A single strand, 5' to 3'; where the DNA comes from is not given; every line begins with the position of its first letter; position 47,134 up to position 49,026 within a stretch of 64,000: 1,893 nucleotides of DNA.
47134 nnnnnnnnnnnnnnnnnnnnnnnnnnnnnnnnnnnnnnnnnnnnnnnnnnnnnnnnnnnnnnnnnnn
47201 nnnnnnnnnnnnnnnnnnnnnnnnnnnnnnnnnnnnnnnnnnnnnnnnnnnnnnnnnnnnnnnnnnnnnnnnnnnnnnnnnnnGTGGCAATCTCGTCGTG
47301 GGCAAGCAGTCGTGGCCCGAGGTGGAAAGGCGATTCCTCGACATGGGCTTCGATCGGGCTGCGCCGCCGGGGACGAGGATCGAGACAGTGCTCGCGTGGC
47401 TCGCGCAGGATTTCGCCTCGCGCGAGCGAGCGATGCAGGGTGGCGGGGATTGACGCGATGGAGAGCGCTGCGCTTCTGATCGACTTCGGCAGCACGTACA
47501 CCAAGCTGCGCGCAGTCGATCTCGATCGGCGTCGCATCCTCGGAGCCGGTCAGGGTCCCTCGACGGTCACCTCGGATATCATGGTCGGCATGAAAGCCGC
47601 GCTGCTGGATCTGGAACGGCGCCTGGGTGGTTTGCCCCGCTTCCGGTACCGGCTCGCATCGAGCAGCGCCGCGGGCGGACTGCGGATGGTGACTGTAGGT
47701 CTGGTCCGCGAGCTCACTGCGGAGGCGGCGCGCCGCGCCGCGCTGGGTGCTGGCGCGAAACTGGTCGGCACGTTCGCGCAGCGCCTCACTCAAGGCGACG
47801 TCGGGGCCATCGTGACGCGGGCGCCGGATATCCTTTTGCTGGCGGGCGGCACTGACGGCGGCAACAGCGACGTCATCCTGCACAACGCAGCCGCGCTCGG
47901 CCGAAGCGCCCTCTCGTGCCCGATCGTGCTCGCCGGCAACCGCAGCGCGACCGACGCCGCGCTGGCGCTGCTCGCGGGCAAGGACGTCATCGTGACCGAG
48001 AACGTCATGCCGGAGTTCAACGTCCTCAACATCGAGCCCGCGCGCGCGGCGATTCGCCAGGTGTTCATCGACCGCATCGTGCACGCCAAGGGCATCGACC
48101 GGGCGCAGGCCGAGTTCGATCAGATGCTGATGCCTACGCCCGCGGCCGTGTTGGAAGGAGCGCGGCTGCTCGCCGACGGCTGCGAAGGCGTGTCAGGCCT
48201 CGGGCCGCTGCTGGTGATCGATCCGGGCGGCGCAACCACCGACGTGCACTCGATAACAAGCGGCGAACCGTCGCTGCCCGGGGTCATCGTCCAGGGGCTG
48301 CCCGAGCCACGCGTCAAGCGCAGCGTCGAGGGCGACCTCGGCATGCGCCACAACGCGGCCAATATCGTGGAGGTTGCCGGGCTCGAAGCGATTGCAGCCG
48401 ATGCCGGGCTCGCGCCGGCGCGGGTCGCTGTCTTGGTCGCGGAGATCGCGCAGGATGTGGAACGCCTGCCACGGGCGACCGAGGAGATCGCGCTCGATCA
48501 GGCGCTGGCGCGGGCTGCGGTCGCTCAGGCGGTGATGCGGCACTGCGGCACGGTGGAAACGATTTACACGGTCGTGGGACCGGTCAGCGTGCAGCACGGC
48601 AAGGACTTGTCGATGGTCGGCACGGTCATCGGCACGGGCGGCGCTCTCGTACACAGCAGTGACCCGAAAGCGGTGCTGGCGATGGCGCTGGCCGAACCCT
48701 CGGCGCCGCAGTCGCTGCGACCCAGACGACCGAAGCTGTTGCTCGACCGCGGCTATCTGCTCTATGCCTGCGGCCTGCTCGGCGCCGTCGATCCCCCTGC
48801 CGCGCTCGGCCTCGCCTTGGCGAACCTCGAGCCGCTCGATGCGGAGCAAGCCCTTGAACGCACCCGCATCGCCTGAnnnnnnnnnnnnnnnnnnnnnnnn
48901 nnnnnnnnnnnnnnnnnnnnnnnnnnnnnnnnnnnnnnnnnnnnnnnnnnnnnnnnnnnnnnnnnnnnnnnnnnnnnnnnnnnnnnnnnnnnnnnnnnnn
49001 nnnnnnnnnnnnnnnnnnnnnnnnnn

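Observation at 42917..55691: Glutamate mutase operon without methylaspartate ammonia-lyase, fused to a three-part biotin carboxylase, TauE and a TTT transporter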

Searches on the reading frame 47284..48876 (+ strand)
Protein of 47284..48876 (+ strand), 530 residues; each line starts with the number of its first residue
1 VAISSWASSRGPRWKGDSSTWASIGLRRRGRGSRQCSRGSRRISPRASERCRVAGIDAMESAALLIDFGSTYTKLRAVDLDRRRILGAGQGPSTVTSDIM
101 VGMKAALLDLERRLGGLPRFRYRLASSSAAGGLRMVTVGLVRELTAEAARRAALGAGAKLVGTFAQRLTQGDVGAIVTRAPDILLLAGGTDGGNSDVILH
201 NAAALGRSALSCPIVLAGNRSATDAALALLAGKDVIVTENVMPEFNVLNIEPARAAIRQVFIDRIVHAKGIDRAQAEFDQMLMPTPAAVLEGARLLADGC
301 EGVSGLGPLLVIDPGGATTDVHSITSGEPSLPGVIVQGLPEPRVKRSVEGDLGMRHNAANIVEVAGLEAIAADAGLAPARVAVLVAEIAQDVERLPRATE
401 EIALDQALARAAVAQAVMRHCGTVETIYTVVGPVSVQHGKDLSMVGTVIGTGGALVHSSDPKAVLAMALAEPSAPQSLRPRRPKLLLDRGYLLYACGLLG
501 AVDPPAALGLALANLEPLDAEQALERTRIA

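Call 5: search_protein_families(library=pfam, proteins=[window:47284-48876:+])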
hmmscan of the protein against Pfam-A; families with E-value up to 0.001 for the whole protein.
window:47284-48876:+ (530 aa): 1 family
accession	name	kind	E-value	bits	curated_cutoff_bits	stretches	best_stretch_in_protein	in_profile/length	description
PF13941.12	MutL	-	8.1e-155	516.4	27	1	64-511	2-446/450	MutL protein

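Call 7: search_protein_families(library=ncbifam, proteins=[window:47284-48876:+], max_evalue=0.00001)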
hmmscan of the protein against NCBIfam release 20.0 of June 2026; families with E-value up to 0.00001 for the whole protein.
window:47284-48876:+ (530 aa): 3 families
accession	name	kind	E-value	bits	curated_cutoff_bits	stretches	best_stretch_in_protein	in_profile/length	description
NF040745.1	accessory_GlmL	equivalog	1.4e-168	561.5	475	1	63-515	1-457/459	methylaspartate mutase accessory protein GlmL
TIGR01319.1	glmL_fam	subfamily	1.9e-121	406.1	204.05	1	66-508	1-448/456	GlmL family protein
NF040744.1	ornith_Or-4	equivalog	1.5e-105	353.4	600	1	64-514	4-446/448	GlmL-related ornithine degradation protein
